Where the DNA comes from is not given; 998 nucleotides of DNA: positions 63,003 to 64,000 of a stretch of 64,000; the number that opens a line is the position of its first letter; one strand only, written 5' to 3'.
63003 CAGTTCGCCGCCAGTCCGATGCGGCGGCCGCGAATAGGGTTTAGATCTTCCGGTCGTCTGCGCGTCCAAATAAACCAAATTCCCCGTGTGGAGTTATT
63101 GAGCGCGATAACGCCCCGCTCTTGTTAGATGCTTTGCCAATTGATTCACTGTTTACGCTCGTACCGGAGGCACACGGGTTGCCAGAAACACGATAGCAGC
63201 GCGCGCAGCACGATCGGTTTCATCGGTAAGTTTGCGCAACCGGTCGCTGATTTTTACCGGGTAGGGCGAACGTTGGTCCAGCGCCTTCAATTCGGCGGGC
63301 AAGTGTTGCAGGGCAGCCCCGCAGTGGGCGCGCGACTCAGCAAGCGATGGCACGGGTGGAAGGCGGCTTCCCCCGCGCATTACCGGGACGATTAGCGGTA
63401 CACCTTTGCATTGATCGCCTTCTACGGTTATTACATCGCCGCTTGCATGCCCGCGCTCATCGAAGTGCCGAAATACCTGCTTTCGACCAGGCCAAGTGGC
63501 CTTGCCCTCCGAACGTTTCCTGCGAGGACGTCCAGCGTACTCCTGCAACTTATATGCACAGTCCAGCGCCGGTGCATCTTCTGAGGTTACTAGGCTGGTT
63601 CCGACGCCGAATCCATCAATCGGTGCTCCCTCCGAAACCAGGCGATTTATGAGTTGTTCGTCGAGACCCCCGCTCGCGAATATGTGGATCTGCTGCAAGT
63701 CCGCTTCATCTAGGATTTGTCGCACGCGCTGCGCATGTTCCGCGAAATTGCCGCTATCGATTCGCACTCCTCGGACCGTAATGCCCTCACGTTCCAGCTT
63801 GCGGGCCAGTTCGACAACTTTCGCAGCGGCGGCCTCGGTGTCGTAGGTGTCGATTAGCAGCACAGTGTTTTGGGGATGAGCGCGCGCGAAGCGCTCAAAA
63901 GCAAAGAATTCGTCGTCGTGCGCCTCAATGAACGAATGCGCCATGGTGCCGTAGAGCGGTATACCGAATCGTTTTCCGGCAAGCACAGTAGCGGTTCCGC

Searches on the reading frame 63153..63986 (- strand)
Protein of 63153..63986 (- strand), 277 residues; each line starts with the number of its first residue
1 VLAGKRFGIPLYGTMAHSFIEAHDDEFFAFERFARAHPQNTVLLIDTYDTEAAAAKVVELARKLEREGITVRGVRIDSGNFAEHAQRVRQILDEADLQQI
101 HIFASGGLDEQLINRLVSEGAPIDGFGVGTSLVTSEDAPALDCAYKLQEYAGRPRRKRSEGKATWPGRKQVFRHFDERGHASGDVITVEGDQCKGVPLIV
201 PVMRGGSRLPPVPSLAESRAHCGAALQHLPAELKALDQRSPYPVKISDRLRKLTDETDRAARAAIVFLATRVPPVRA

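Call 9: search_protein_families(library=pfam, proteins=[window:63153-63986:-], max_evalue=0.001)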
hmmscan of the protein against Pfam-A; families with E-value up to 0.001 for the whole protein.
window:63153-63986:- (277 aa): 2 families
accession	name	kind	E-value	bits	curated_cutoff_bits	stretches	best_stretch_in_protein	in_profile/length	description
PF17956.6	NAPRTase_C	-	1.3e-14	55.1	23.3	1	194-253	51-110/111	Nicotinate phosphoribosyltransferase C-terminal domain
PF04095.22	NAPRTase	-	0.00099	19.3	20.8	0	5-148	42-194/239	Nicotinate phosphoribosyltransferase (NAPRTase) family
